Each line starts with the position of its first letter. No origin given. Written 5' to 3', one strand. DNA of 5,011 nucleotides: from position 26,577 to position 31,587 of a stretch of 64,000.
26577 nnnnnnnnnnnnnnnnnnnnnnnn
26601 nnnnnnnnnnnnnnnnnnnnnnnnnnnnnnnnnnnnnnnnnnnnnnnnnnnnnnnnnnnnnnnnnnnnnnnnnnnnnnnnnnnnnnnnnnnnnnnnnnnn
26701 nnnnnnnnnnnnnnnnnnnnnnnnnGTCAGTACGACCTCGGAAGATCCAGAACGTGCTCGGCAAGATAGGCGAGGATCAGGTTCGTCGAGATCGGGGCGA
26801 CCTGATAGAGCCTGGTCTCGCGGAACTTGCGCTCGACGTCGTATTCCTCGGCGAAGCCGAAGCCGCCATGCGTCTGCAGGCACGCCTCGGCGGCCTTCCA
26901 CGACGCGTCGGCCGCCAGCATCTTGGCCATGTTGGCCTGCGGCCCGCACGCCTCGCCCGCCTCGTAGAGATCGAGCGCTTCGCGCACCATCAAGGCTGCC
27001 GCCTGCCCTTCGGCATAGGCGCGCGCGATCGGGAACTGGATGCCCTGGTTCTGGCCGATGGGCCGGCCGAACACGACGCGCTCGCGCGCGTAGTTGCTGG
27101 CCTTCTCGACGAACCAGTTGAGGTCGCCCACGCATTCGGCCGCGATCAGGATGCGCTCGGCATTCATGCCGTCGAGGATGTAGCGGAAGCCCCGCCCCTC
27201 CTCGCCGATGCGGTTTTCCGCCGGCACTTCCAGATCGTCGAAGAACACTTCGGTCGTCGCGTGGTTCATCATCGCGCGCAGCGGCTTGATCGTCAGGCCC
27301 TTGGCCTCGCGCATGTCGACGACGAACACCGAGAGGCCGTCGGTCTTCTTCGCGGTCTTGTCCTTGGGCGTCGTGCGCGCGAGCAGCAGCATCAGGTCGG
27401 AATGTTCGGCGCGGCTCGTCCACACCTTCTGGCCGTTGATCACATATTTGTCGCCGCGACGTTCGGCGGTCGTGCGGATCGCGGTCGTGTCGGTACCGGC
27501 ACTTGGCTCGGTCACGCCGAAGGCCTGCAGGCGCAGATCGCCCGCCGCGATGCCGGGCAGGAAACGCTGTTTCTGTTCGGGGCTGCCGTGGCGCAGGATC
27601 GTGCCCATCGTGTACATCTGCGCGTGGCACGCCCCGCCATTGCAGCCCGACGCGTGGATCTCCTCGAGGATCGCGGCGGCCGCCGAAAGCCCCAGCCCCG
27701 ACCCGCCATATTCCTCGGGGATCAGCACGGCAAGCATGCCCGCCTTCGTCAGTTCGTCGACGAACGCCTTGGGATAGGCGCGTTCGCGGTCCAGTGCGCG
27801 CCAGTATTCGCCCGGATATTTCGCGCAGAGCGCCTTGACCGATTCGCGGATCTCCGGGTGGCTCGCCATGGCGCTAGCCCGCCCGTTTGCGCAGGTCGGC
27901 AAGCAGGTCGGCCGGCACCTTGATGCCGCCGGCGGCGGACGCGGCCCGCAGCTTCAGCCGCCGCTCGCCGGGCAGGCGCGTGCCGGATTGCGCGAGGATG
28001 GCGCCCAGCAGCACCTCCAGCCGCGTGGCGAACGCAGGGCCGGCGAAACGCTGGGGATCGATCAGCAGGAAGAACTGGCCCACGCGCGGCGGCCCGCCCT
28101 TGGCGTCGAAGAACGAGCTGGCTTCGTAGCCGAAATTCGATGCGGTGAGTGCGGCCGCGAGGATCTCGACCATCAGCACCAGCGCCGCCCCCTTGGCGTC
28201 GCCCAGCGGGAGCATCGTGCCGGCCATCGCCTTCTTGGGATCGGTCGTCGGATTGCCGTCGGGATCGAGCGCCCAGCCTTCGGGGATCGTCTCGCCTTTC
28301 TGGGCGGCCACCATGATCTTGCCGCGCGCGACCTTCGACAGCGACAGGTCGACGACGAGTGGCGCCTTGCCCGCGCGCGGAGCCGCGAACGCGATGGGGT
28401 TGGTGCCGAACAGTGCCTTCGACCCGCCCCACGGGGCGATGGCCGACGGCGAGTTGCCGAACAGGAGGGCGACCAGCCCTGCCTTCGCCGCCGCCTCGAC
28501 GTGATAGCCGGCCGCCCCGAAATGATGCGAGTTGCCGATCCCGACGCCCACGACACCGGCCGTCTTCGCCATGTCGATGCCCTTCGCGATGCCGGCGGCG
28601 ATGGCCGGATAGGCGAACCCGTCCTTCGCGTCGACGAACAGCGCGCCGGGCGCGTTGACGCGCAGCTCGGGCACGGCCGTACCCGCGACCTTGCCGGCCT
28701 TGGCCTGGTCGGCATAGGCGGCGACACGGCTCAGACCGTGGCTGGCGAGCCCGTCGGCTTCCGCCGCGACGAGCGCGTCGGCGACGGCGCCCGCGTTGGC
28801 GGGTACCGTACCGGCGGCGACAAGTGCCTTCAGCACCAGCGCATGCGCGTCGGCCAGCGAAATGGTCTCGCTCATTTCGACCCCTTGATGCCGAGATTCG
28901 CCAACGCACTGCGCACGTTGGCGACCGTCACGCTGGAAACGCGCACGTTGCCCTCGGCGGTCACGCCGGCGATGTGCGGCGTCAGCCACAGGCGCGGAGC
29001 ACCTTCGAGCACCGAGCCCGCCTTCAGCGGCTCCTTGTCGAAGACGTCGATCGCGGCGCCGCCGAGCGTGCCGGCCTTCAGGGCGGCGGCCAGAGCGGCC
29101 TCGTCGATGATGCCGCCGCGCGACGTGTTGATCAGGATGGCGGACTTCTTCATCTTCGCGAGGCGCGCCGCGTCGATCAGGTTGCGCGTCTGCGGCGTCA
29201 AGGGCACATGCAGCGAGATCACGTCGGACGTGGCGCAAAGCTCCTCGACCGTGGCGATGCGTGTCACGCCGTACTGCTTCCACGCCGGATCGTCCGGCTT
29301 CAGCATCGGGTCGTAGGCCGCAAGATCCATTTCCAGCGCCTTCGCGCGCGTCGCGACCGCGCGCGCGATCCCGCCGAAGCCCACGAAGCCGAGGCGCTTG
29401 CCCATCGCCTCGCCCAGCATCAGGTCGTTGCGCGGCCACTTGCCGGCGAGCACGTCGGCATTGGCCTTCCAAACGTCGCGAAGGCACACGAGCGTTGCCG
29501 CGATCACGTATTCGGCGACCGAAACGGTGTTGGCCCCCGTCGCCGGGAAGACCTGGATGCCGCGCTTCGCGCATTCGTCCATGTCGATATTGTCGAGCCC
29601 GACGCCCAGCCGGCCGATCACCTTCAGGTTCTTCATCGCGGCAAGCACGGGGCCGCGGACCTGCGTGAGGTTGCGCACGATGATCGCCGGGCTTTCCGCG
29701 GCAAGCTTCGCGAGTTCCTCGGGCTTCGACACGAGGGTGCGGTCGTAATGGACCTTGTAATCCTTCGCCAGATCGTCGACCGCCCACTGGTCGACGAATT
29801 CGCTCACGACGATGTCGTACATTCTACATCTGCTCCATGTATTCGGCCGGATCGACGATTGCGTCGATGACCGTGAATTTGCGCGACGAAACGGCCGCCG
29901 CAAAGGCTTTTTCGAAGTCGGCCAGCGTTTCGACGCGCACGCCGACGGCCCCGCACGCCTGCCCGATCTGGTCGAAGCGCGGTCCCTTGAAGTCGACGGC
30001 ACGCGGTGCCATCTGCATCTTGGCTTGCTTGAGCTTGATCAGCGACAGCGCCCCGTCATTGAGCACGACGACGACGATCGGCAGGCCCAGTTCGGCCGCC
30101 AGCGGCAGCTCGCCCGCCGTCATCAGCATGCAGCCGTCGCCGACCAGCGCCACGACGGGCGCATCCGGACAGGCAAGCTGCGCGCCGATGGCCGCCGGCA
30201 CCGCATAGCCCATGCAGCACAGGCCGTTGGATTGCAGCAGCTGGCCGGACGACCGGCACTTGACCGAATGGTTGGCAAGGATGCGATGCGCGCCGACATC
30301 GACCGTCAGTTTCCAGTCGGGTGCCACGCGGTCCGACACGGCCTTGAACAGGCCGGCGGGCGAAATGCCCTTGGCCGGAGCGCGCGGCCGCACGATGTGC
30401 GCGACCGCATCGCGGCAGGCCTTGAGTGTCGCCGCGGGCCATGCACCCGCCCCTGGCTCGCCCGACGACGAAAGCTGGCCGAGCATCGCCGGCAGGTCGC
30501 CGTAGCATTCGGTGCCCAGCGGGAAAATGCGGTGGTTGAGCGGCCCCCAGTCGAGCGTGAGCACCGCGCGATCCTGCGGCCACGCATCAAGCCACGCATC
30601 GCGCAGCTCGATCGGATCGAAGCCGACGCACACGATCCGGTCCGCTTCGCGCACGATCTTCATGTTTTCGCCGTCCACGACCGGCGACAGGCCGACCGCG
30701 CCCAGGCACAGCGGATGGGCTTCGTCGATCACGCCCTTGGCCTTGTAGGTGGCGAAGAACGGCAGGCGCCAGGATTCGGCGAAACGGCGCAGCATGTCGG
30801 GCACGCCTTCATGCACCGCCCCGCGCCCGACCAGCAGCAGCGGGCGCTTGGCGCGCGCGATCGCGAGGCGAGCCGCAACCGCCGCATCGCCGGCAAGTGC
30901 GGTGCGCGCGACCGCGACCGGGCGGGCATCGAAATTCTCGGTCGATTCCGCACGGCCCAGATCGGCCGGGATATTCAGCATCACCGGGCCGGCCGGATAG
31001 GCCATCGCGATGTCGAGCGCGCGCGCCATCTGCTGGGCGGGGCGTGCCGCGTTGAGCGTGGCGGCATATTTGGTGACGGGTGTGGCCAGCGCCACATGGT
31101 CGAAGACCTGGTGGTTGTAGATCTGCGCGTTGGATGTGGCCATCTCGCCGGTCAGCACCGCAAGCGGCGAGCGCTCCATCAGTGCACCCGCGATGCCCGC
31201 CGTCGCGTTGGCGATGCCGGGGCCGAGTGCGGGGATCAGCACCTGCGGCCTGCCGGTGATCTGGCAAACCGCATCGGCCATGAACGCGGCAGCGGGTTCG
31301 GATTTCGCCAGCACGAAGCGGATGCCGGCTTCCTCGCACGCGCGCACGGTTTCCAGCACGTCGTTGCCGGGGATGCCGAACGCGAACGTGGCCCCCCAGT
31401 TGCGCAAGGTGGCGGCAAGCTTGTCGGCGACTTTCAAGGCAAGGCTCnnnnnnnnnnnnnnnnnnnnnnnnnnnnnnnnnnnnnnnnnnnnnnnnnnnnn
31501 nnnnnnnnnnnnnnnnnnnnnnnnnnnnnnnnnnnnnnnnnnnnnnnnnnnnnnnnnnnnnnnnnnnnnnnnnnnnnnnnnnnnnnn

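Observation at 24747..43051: Nineteen-gene translationally coupled minus-strand operon under a divergent GntR: candidate undescribed catabolic system for a sulfonated C3/C4 organic acid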

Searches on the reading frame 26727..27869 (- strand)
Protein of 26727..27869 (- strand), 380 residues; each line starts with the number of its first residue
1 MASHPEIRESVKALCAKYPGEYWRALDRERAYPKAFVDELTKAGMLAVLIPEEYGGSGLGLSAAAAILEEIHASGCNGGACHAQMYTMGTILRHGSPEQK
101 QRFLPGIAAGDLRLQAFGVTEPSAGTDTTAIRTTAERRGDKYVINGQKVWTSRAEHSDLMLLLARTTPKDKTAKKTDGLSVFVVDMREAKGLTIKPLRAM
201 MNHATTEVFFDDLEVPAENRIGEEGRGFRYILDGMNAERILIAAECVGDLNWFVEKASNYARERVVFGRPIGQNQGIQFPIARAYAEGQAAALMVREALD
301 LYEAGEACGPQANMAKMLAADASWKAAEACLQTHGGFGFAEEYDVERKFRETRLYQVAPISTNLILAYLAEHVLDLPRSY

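Call 6: search_protein_families(library=pfam, proteins=[window:26727-27869:-], max_evalue=0.01)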
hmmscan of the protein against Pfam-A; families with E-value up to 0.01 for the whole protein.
window:26727-27869:- (380 aa): 4 families
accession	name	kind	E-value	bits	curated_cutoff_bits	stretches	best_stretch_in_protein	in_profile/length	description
PF00441.29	Acyl-CoA_dh_1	-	9.2e-34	117.2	22.4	1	225-358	1-134/150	Acyl-CoA dehydrogenase, C-terminal domain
PF02771.21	Acyl-CoA_dh_N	-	6.3e-24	85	22.9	1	4-111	4-113/113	Acyl-CoA dehydrogenase, N-terminal domain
PF02770.24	Acyl-CoA_dh_M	-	3.8e-23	81.9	33.3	1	116-212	1-96/97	Acyl-CoA dehydrogenase, middle domain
PF08028.16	Acyl-CoA_dh_2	-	2e-12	48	22.7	1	242-353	3-124/134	Acyl-CoA dehydrogenase, C-terminal domain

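Call 8: search_protein_families(library=ncbifam, proteins=[window:26727-27869:-], max_evalue=0.001)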
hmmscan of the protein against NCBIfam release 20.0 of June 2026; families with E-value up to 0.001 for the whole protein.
window:26727-27869:- (380 aa): 23 families
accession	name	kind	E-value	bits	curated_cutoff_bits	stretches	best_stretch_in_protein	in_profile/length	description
NF042972.1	AcrlCoAredClosAcrC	equivalog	8.9e-69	232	640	1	6-355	11-358/378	acryloyl-CoA reductase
NF045552.1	GlutCoADH_Des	equivalog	3.1e-62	211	470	1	8-370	13-376/387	glutaryl-CoA dehydrogenase Acd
NF042439.1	SulpropCoADesulf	equivalog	1.7e-60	204.8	600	1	24-375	17-372/379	3-sulfinopropanoyl-CoA desulfinase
NF008997.0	PRK12341.1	equivalog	2.9e-59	201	537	1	10-371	15-373/382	acyl-CoA dehydrogenase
NF043006.1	CyhCrbnylCoADH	equivalog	2.4e-58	198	650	1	27-358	31-360/380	cyclohexane-1-carbonyl-CoA dehydrogenase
NF002885.1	PRK03354.1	equivalog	4.1e-51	174.2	540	1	21-365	27-365/378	crotonobetainyl-CoA dehydrogenase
TIGR03207.1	cyc_hxne_CoA_dh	equivalog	1e-48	165.9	575.35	1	23-367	24-365/372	cyclohexanecarboxyl-CoA dehydrogenase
NF045652.1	ProlPCPDhRedW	equivalog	2.9e-47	161.3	650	1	41-341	41-342/376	L-prolyl-[peptidyl-carrier protein] dehydrogenase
NF058590.1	AcCoDHFadEBacil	equivalog_domain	7e-44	150.3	600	1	40-356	62-393/586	acyl-CoA dehydrogenase FadE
NF053553.1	prodigi_MBC_PigA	equivalog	1.9e-43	149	500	1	39-349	44-355/381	prodigiosin MBC biosynthesis dehydrogenase PigA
TIGR03204.1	pimC_large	equivalog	1.5e-40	139.3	623.85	1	41-289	50-292/395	pimeloyl-CoA dehydrogenase large subunit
TIGR03203.1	pimD_small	equivalog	9.3e-29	100.7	652.7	1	31-351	37-354/378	pimeloyl-CoA dehydrogenase small subunit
NF052270.1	Staph_DH_FadE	equivalog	1.8e-28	99.4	600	1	88-351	114-371/400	acyl-CoA dehydrogenase FadE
NF007000.1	PRK09463.1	subfamily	6.2e-21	74.4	600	1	12-340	56-399/726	acyl-CoA dehydrogenase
NF050027.1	acylCoADhIpdE2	equivalog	7.7e-21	74.9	450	2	239-350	181-287/311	acyl-CoA dehydrogenase IpdE2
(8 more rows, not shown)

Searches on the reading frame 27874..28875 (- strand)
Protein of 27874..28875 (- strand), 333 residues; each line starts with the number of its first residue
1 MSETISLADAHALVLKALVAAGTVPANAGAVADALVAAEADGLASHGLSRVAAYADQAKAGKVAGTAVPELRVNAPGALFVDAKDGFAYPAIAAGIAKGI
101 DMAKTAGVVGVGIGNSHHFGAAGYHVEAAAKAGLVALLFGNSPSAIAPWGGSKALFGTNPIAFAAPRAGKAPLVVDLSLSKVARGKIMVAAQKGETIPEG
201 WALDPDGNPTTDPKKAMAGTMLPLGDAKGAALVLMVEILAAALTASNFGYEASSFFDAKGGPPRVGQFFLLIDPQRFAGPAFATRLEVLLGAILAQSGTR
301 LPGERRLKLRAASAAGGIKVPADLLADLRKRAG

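Call 6: search_protein_families(library=pfam, proteins=[window:27874-28875:-], max_evalue=0.01)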
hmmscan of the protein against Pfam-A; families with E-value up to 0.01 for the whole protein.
window:27874-28875:- (333 aa): 1 family
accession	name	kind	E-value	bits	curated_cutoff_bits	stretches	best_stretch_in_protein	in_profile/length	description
PF02615.19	Ldh_2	-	3.1e-102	342.6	38.8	1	6-328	2-332/333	Malate/L-lactate dehydrogenase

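Call 8: search_protein_families(library=ncbifam, proteins=[window:27874-28875:-], max_evalue=0.001)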
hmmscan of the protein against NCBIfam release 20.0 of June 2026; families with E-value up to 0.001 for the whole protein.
window:27874-28875:- (333 aa): 5 families
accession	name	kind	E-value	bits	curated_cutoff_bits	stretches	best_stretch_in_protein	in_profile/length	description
NF040650.1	sulfolac_dhydr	equivalog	7.4e-62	209.5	500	1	6-330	4-328/339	L-sulfolactate dehydrogenase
NF011599.0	PRK15025.1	equivalog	1.7e-59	201.8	356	1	5-325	3-328/349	ureidoglycolate dehydrogenase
TIGR03175.1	AllD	equivalog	3.9e-57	193.9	496.2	1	6-279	4-275/349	ureidoglycolate dehydrogenase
NF007504.0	PRK10098.1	equivalog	1.5e-51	175.2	336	1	3-329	5-338/360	malate/lactate/ureidoglycolate dehydrogenase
NF009750.0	PRK13260.1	equivalog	4.8e-32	111.4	316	1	13-324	11-325/332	3-dehydro-L-gulonate 2-dehydrogenase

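Call 53: search_solved_structures(query=window:27874-28875:-, max_evalue=1e-20)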
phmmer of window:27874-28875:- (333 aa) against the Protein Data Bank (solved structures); distinct sequences matched with E-value up to 1e-20: 13.
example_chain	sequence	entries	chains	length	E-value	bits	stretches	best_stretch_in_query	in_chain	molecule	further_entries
1wtj_A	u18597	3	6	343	4.3e-67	229.9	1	3-328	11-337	ureidoglycolate dehydrogenase | delta1-piperideine-2-carboxylate reductase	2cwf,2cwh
1vbi_A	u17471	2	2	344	9.9e-50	172.9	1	18-329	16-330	Type 2 malate/lactate dehydrogenase | malate/L-lactate dehydrogenase family protein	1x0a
1xrh_A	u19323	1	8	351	1.9e-45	158.8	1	3-288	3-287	Ureidoglycolate Dehydrogenase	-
4h8a_A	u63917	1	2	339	3e-45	158.2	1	5-288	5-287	Ureidoglycolate dehydrogenase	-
4fjs_A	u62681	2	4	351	3.4e-45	158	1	5-288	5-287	Ureidoglycolate dehydrogenase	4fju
3uoe_A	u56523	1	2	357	1.4e-44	156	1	17-326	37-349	Dehydrogenase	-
2x06_A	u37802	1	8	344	5.1e-42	147.5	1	13-293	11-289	L-SULFOLACTATE DEHYDROGENASE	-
1v9n_A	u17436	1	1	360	2e-38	135.7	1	13-278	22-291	Malate dehydrogenase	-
2g8y_A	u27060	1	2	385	1.2e-32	116.7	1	11-288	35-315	Malate/L-lactate dehydrogenases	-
3i0p_A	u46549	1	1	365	2.4e-29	105.9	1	5-278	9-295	Malate dehydrogenase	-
1z2i_A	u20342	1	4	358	8.7e-29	104.1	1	17-312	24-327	malate dehydrogenase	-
1nxu_A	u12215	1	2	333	3.3e-23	85.7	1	13-326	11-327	Hypothetical oxidoreductase yiaK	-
1s20_A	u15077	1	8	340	3.9e-23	85.5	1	13-325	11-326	Hypothetical oxidoreductase yiaK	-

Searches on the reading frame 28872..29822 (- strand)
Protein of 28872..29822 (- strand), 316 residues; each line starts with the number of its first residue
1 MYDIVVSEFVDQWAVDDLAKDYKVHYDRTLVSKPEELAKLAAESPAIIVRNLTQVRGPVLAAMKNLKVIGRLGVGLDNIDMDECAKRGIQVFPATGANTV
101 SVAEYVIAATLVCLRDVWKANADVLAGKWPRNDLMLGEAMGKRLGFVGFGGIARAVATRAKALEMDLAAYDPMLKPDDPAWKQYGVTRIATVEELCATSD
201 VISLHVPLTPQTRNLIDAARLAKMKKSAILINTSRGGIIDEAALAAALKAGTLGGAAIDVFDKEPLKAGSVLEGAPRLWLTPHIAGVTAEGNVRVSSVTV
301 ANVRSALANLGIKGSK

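Call 6: search_protein_families(library=pfam, proteins=[window:28872-29822:-], max_evalue=0.01)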
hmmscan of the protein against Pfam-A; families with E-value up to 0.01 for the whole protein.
window:28872-29822:- (316 aa): 5 families
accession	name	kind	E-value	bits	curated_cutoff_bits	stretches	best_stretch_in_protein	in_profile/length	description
PF02826.25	2-Hacid_dh_C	-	1.3e-56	191.3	25.1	1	108-285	2-178/178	D-isomer specific 2-hydroxyacid dehydrogenase, NAD binding domain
PF00389.36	2-Hacid_dh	-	1.3e-25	90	24.6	1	10-309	7-126/134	D-isomer specific 2-hydroxyacid dehydrogenase, catalytic domain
PF03446.21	NAD_binding_2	-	1.3e-05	25.7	21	1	144-250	2-109/161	NAD binding domain of 6-phosphogluconate dehydrogenase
PF03720.21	UDPG_MGDP_dh_C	-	0.0031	18.3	30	1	155-233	21-97/103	UDP-glucose/GDP-mannose dehydrogenase family, UDP binding domain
PF03807.23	F420_oxidored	-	0.004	18.2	21.6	0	143-231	1-89/94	NADP oxidoreductase coenzyme F420-dependent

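Call 8: search_protein_families(library=ncbifam, proteins=[window:28872-29822:-], max_evalue=0.001)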
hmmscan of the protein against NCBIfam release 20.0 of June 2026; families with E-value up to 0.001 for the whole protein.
window:28872-29822:- (316 aa): 21 families
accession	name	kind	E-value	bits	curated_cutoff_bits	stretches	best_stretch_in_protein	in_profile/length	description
TIGR01327.1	PGDH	equivalog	2.4e-85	287.3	454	1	4-309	2-303/525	phosphoglycerate dehydrogenase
NF008759.0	PRK11790.1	equivalog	1.4e-62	211.7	404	1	4-298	14-308/410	phosphoglycerate dehydrogenase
NF009714.1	PRK13243.1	equivalog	1.3e-52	179.3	455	1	9-302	10-308/332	glyoxylate reductase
NF005069.0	PRK06487.1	equivalog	2e-49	168.4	448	1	16-308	25-312/320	2-hydroxyacid dehydrogenase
NF006263.0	PRK08410.1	equivalog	1.1e-45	156.4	389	1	33-308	32-308/311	D-2-hydroxyacid dehydrogenase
NF005750.0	PRK07574.1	equivalog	8.9e-44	150.1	329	1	61-297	110-347/386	NAD-dependent formate dehydrogenase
NF011938.0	PRK15409.1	equivalog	1.7e-41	142.3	492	1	23-308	24-310/324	glyoxylate/hydroxypyruvate reductase GhrB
NF005387.0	PRK06932.1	equivalog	1.7e-37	129.1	492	1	25-289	29-292/314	2-hydroxyacid dehydrogenase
NF001309.0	PRK00257.1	equivalog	4.3e-37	128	434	1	42-301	36-272/379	4-phosphoerythronate dehydrogenase PdxB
NF041369.1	Dhydh_Halo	equivalog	7.6e-37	127.2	400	1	71-305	61-293/305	D-2-hydroxyacid dehydrogenase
NF000492.1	vanH_gen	exception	3.5e-32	111.7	540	1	18-264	17-255/312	D-lactate dehydrogenase VanH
NF005027.0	PRK06436.1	equivalog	9.4e-28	97.2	261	1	63-304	47-277/303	2-hydroxyacid dehydrogenase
NF000004.1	vanH-D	exception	7.2e-27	94.4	550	1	34-264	39-261/323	D-lactate dehydrogenase VanH-D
NF000128.1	vanH-Sc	exception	2.3e-26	92.7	650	1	29-264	48-275/337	D-lactate dehydrogenase VanH-Sc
NF011966.0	PRK15438.1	equivalog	4.8e-25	88.4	687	1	33-297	28-268/378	4-phosphoerythronate dehydrogenase PdxB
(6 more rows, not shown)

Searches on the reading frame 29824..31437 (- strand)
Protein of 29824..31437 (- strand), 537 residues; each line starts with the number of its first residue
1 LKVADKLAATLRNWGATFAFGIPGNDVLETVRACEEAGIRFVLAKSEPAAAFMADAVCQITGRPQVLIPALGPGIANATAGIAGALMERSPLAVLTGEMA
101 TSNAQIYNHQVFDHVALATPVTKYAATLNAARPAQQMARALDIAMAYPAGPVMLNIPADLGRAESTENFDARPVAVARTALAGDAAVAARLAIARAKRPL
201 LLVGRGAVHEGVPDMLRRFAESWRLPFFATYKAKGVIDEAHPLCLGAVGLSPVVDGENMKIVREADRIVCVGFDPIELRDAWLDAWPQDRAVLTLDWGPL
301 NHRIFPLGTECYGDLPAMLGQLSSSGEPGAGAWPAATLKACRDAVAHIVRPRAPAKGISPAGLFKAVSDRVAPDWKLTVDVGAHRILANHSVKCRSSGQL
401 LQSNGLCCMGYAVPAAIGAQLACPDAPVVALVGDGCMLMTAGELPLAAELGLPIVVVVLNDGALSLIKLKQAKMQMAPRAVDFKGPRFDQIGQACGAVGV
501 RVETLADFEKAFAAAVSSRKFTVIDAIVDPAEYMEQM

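Call 6: search_protein_families(library=pfam, proteins=[window:29824-31437:-], max_evalue=0.01)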
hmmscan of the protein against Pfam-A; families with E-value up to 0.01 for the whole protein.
window:29824-31437:- (537 aa): 3 families
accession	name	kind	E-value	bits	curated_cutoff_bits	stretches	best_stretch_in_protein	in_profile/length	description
PF02775.26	TPP_enzyme_C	-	4.1e-36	124.5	21.9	1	380-525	1-150/151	Thiamine pyrophosphate enzyme, C-terminal TPP binding domain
PF02776.23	TPP_enzyme_N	-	1e-25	90.3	26.8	1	1-116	1-118/119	Thiamine pyrophosphate enzyme, N-terminal TPP binding domain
PF00205.28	TPP_enzyme_M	-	3.9e-20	72.4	30.4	1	192-294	7-108/137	Thiamine pyrophosphate enzyme, central domain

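Call 8: search_protein_families(library=ncbifam, proteins=[window:29824-31437:-], max_evalue=0.001)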
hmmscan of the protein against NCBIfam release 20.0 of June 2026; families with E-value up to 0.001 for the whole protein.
window:29824-31437:- (537 aa): 54 families (the best 25 are shown)
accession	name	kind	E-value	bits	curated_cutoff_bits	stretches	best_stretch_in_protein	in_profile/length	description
NF006187.0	PRK08322.1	equivalog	5.3e-97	325.5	509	1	1-532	2-532/548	acetolactate synthase large subunit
NF006378.0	PRK08617.1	equivalog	4.3e-84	282.8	510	1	3-530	10-540/556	acetolactate synthase AlsS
TIGR02418.1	acolac_catab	equivalog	2.6e-75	253.9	551.1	1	4-532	2-533/539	acetolactate synthase AlsS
NF006052.0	PRK08199.1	subfamily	3e-75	253.6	539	1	5-533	12-542/559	thiamine pyrophosphate protein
TIGR00118.1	acolac_lg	equivalog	1.9e-71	241.2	538.35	1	1-532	1-538/557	biosynthetic-type acetolactate synthase large subunit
NF005712.0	PRK07524.1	subfamily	4.3e-68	230.1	500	1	3-526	5-527/536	5-guanidino-2-oxopentanoate decarboxylase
NF006524.0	PRK08978.1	equivalog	3.3e-63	213.8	738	1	2-532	2-528/548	acetolactate synthase 2 catalytic subunit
NF006377.0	PRK08611.1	equivalog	4e-62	210.6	742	1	2-532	5-533/576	pyruvate oxidase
NF004919.0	PRK06276.1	equivalog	3.1e-61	207.4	866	1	1-535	1-545/582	acetolactate synthase large subunit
NF006016.1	PRK08155.1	equivalog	9.3e-60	202.6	870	1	9-532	11-536/554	acetolactate synthase large subunit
NF004710.0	PRK06048.1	equivalog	1.1e-58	199.1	976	1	1-533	8-542/561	acetolactate synthase large subunit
NF005713.0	PRK07525.1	subfamily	5.4e-58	196.8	620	2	4-296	9-301/592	sulfoacetaldehyde acetyltransferase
NF006319.0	PRK08527.1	equivalog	4.6e-57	193.7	905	1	5-532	8-542/565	acetolactate synthase large subunit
NF005228.0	PRK06725.1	equivalog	6.9e-57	192.9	991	1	4-534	19-551/571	acetolactate synthase large subunit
NF005824.0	PRK07710.1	equivalog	1.9e-56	191.6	976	1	4-533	20-553/573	acetolactate synthase large subunit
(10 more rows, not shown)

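Call 54: search_solved_structures(query=window:29824-31437:-, max_evalue=1e-40)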
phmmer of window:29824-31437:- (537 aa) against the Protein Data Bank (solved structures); distinct sequences matched with E-value up to 1e-40: 12.
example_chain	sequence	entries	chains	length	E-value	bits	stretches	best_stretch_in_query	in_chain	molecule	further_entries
4rjj_A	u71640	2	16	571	2.7e-59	204.3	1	10-530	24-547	Acetolactate synthase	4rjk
4rji_A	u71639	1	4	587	3e-59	204.2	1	10-530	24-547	Acetolactate synthase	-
13bb_A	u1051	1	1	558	6.9e-57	196.4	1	4-534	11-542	acetolactate synthase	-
9zgl_A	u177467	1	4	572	1.1e-51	179.2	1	2-532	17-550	Ancestral acetolactate synthase, catabolic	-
8xod_A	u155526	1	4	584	4.8e-51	177.1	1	8-529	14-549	BbmA-G484F complex with CBOA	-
8x3x_A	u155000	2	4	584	5.4e-51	176.9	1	8-529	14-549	BbmA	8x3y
1upa_A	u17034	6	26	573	7.1e-51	176.5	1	5-504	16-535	CARBOXYETHYLARGININE SYNTHASE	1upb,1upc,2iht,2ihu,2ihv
24pi_A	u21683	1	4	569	3.8e-50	174.1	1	4-529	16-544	Ancestral acetolactate synthase, catabolic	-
5d6r_B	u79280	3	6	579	1.2e-49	172.5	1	4-519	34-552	Acetolactate synthase, catabolic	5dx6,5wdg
1ozf_A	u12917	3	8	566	1.3e-49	172.4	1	4-519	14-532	Acetolactate synthase, catabolic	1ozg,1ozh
6lpi_A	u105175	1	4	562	7e-48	166.7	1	11-485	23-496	Acetolactate synthase isozyme 1 large subunit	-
8x3z_A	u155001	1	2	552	3.9e-42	147.7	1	3-469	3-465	CsmA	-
